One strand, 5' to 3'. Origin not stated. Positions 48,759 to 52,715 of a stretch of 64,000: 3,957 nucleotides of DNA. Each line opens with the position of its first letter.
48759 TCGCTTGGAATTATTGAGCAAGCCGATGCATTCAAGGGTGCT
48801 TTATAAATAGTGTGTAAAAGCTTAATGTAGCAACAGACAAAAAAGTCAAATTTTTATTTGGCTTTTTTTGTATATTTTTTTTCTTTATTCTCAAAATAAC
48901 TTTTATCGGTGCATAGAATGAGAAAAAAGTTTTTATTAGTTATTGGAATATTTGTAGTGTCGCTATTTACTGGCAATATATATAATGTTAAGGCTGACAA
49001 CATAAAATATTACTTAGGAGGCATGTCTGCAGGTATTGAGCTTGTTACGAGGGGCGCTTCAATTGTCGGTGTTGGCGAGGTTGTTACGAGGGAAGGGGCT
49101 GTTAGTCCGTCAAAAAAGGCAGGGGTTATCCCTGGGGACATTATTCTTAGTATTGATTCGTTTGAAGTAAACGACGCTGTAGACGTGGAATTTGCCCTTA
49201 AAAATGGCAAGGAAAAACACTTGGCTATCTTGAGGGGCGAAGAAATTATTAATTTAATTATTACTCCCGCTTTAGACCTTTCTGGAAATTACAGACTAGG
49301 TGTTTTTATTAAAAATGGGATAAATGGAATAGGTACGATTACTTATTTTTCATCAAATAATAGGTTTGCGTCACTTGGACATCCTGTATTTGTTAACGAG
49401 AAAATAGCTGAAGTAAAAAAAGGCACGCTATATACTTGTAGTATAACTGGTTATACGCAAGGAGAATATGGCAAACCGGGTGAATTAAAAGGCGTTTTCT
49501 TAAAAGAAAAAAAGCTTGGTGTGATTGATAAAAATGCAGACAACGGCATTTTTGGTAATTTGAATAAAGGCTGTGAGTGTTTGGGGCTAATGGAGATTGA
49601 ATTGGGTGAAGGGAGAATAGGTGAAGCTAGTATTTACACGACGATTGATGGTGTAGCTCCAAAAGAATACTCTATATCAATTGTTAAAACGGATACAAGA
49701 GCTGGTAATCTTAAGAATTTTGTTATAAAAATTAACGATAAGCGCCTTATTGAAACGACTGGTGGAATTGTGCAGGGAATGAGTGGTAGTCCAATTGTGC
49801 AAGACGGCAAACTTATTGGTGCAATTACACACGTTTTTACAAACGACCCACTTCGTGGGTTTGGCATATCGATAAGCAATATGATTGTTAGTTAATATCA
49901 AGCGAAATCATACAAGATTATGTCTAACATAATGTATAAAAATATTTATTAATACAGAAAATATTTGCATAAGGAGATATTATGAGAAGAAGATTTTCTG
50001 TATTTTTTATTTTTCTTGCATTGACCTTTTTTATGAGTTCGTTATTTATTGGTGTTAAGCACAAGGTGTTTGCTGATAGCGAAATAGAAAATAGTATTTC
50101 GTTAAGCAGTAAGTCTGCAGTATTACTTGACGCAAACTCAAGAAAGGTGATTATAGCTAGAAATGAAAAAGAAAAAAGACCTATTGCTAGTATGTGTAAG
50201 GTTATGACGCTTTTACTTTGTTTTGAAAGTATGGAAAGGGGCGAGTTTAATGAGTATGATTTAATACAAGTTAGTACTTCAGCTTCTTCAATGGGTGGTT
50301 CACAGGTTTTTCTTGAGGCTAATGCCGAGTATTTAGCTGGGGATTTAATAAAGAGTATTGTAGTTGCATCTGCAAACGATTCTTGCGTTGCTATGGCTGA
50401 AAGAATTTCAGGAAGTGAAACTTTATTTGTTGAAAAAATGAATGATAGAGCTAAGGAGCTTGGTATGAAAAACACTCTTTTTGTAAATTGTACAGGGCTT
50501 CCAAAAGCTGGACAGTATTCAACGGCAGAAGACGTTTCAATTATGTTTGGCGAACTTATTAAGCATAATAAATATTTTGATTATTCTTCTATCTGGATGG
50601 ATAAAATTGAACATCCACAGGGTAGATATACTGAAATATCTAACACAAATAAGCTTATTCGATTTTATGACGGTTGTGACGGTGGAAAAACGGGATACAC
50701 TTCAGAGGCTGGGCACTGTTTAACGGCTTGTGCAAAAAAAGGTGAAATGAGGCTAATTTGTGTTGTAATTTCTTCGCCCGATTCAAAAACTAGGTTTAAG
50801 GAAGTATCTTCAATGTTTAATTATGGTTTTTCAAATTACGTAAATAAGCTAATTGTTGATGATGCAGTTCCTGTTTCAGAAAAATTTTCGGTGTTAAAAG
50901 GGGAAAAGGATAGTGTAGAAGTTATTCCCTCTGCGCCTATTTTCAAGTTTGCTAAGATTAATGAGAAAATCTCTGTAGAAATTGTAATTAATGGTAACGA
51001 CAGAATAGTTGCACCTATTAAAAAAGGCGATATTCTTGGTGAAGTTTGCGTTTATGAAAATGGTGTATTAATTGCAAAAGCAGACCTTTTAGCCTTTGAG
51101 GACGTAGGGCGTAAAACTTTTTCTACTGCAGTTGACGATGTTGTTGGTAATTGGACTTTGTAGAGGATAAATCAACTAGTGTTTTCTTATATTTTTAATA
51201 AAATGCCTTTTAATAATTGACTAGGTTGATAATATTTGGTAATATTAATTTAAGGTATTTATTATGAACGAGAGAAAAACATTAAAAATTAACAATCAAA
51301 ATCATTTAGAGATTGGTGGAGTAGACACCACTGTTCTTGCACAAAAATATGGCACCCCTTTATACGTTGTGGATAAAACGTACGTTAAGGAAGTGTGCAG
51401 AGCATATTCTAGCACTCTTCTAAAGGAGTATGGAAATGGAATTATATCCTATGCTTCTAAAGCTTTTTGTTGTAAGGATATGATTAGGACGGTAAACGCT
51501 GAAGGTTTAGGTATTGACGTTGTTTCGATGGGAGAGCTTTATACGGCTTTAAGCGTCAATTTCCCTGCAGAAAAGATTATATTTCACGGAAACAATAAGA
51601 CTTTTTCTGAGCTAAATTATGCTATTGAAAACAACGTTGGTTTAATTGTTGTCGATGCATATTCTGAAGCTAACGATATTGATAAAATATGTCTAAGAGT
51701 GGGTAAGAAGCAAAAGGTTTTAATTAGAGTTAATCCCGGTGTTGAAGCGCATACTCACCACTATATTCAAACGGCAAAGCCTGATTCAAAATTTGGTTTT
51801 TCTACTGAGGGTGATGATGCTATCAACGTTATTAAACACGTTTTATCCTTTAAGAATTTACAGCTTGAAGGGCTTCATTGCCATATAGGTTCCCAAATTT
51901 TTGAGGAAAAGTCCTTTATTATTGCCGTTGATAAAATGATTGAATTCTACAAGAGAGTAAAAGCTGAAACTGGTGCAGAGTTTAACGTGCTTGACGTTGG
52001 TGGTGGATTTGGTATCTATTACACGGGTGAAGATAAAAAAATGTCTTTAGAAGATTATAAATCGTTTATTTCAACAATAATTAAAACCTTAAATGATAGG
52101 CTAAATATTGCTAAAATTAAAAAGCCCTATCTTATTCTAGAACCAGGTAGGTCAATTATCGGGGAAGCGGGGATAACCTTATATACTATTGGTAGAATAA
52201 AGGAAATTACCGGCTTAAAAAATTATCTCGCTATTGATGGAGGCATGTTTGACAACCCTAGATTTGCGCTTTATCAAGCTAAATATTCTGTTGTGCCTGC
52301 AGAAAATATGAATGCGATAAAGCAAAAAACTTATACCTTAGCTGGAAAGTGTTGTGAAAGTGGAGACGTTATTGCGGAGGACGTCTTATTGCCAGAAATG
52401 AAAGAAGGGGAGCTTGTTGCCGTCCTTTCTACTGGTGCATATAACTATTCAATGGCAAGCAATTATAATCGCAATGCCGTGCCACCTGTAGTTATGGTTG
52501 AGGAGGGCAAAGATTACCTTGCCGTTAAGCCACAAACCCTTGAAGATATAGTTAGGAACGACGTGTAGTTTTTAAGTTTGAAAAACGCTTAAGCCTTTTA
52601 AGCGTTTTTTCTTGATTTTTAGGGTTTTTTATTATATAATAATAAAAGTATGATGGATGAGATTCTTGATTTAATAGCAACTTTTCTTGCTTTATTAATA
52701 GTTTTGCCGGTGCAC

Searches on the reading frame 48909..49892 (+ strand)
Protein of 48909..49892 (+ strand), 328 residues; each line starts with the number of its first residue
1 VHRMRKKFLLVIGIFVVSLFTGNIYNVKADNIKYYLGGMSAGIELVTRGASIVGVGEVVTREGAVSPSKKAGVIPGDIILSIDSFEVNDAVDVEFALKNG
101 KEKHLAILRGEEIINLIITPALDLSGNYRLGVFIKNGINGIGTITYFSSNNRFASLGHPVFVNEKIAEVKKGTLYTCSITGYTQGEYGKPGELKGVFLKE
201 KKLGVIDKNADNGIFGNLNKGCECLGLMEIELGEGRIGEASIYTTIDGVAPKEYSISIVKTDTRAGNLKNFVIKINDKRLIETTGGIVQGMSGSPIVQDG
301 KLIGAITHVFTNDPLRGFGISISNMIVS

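Call 55: search_protein_families(library=pfam, proteins=[window:48909-49892:+], max_evalue=0.0001)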
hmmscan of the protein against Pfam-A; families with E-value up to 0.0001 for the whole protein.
window:48909-49892:+ (328 aa): 3 families
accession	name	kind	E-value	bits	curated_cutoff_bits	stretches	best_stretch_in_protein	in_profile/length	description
PF05580.18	Peptidase_S55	-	1.2e-60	205.6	25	1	127-326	2-210/210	SpoIVB peptidase S55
PF17820.7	PDZ_6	-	1.4e-06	28.3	27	1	59-109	2-54/54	PDZ domain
PF13180.12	PDZ_2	-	8e-05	23.3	27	0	66-109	23-69/80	PDZ domain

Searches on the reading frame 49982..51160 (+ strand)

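Call 55: search_protein_families(library=pfam, proteins=[window:49982-51160:+], max_evalue=0.0001)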
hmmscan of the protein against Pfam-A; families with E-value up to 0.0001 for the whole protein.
window:49982-51160:+ (393 aa): 3 families
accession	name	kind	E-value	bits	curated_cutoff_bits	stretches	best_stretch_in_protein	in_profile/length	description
PF00768.25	Peptidase_S11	-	1.5e-67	228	27.6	1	39-264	8-236/239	D-alanyl-D-alanine carboxypeptidase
PF07943.18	PBP5_C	-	8e-11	42.4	21.2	1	290-376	6-90/91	Penicillin-binding protein 5, C-terminal domain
PF13354.11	Beta-lactamase2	-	1.2e-08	35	22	1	51-194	7-148/214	Beta-lactamase enzyme family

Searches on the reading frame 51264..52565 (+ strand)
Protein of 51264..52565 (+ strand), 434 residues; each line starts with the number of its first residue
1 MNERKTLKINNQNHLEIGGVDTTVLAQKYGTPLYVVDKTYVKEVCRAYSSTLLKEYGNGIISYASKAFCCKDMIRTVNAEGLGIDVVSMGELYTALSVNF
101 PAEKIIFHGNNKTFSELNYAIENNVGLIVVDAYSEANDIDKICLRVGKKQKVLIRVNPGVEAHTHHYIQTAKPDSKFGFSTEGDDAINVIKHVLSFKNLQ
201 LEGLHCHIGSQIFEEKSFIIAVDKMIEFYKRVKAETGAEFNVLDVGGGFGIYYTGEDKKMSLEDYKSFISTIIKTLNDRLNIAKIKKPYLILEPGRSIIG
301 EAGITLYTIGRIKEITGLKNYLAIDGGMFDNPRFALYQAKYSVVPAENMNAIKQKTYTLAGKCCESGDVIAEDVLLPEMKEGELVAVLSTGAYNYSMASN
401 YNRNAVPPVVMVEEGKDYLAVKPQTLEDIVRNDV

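Call 26: find_encoding_contigs(protein=window:51264-52565:+, flank=10000, max_places=1)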
Protein window:51264-52565:+ (434 aa): no gene with exactly this product is on record in the collection.
